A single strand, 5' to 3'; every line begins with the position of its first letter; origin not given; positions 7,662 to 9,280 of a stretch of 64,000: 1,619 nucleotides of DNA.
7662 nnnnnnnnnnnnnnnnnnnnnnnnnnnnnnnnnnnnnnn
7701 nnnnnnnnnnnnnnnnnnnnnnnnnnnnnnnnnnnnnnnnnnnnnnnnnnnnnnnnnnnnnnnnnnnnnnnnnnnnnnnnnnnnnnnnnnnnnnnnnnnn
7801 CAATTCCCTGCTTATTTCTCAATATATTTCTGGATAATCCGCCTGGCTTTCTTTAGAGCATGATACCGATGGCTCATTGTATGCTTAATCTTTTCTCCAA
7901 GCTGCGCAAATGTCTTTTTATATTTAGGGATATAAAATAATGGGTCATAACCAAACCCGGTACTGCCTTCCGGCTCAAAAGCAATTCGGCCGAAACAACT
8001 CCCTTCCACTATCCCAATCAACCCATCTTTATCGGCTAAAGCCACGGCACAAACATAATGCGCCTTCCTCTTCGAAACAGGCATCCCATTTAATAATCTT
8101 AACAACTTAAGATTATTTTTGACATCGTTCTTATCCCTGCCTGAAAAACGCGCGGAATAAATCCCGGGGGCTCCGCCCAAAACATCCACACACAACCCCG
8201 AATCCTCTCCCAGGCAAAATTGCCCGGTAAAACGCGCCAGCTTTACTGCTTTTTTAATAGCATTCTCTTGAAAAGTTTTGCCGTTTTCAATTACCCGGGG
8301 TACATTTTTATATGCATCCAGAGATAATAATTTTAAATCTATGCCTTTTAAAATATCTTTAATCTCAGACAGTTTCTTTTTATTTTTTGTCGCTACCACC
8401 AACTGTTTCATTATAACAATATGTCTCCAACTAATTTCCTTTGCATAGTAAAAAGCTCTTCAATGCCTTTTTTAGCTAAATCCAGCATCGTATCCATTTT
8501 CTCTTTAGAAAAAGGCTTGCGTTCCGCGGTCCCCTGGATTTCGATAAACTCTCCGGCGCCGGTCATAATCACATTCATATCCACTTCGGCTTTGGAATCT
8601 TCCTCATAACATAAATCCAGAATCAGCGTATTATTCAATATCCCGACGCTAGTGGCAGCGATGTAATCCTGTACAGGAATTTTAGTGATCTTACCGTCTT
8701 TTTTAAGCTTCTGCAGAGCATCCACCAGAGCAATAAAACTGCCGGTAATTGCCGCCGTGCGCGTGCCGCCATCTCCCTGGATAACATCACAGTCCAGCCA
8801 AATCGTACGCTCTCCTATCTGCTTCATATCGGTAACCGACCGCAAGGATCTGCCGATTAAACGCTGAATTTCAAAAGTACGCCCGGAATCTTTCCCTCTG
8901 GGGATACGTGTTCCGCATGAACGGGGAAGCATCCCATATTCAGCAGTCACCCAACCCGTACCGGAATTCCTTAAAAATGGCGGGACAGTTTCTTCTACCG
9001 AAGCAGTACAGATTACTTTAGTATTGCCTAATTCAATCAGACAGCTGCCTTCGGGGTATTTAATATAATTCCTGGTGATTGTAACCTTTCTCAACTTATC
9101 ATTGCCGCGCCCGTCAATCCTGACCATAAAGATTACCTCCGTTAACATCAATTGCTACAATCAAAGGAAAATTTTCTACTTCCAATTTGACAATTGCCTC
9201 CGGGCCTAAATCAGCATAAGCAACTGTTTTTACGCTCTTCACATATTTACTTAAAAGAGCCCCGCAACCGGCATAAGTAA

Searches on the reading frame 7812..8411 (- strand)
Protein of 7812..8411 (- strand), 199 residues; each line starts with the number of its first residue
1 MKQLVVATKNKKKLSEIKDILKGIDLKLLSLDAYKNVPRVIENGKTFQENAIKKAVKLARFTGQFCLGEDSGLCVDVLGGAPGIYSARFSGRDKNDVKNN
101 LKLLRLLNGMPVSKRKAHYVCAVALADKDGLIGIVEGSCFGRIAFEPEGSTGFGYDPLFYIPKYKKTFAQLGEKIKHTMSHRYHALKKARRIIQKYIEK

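Call 11: find_encoding_contigs(protein=window:7812-8411:-, flank=10000, max_places=10)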
Protein window:7812-8411:- (199 aa): no gene with exactly this product is on record in the collection.

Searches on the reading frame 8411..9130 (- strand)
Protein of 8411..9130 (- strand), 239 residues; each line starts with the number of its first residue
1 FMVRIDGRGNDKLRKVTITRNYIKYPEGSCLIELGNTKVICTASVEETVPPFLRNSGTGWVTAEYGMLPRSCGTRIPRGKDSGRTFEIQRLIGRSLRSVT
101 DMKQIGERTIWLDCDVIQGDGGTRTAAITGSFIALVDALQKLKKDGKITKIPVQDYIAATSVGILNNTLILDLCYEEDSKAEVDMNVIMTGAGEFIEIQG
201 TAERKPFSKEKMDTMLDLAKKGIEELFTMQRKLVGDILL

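Call 13: find_related_loci(query=window:8411-9130:-, collection=genome_contigs, flank=10000)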
Query window:8411-9130:- (239 aa) in genome_contigs; peptide patterns used: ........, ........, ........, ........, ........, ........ (x = any residue, [..] = any of these).
600 stretches matched a pattern (row limit reached: there are more); 599 encode a relative of the query (tblastn E <= 1e-3); the best 80 are kept; 80 distinct loci.
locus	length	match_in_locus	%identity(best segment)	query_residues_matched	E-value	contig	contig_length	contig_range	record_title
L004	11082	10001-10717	89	1-239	9e-145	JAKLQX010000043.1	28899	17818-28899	MAG: Candidatus Omnitrophota bacterium isolate bin S2.101 k141_254109, whole genome shotgun sequence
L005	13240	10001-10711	89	2-238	2e-144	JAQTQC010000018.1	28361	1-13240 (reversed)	MAG: Candidatus Omnitrophota bacterium isolate STB_130 NODE_3552_length_28361_cov_13.269427_Sandtown_B, whole genome sho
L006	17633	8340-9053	75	1-238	4e-117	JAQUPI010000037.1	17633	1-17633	MAG: Candidatus Omnitrophota bacterium isolate STD1_220 NODE_7483_length_17633_cov_4.320633_Sandtown_D1, whole genome sh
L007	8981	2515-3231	69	1-237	7e-114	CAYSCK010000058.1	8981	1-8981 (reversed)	MAG TPA_asm: uncultured Planctomycetia bacterium isolate binchicken_co220_82 genome assembly, contig: NODE_5147_length_8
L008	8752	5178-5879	65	3-232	4e-106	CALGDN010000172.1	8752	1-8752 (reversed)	MAG TPA_asm: uncultured bacterium isolate DRR093004_bin.110_CONCOCT_v1.1_MAG genome assembly, contig: ERZ1742238.4407, w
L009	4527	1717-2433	62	4-238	6e-101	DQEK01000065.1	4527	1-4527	MAG TPA_asm: Acidobacteria bacterium isolate UBA9620 contig_245737, whole genome shotgun sequence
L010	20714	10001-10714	63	4-237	9e-99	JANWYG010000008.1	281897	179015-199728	MAG: Blastocatellia bacterium isolate SKYG65 k141_19021, whole genome shotgun sequence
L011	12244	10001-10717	63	1-235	4e-99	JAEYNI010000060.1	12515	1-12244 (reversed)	MAG: Bacillota bacterium isolate OH_CBB_105 k127_247422, whole genome shotgun sequence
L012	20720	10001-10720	59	3-238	1e-98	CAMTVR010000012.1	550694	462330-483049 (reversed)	MAG: uncultured Bacillus sp. isolate G05_MAG_00003 genome assembly, contig: G05_MAG_00003_000000000014, whole genome sho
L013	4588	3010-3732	63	2-238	6e-99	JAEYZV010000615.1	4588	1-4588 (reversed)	MAG: Acidobacteria bacterium isolate OH_CBrB_117 k127_3576042, whole genome shotgun sequence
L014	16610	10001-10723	61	2-237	1e-97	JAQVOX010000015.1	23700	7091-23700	MAG: Desulfotomaculaceae bacterium isolate STF1_190 NODE_4976_length_23700_cov_3.378950_Sandtown_F1, whole genome shotgu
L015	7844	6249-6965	61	3-237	8e-97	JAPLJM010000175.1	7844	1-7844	MAG: Deltaproteobacteria bacterium isolate LacPavin_0920_SED1_MAG_53_19 LacPavin_0920_SED1_scaffold_1510111, whole genom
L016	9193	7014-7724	60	3-235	4e-96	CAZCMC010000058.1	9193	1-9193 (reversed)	MAG TPA_asm: uncultured bacterium isolate SRP119689_co1_36 genome assembly, contig: NODE_11777_length_9193_cov_76.824688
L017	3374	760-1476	62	3-237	8e-97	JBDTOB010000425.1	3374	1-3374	MAG: Acidobacteriota bacterium isolate cluster3_bin.164 NODE_181892_length_3374_cov_14.387165, whole genome shotgun sequ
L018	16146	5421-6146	60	2-238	7e-95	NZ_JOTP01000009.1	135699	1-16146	Bacillus zhangzhouensis strain DW5-4 contig9, whole genome shotgun sequence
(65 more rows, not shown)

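Call 45: search_protein_families(library=pfam, proteins=[L006:15323-16756:-], max_evalue=0.01)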
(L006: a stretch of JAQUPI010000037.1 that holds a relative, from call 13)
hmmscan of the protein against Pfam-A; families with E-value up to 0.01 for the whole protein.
L006:15323-16756:- (477 aa): 3 families
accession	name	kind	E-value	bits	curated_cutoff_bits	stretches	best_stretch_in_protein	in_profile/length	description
PF00239.26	Resolvase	-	6.3e-22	78.7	23.3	1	4-149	2-144/145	Resolvase, N terminal domain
PF07508.19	Recombinase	-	5.6e-13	49.5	21.1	1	170-256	2-100/102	Recombinase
PF13408.12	Zn_ribbon_recom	-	3.2e-08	34.2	25.3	1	271-323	2-57/58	Recombinase zinc beta ribbon domain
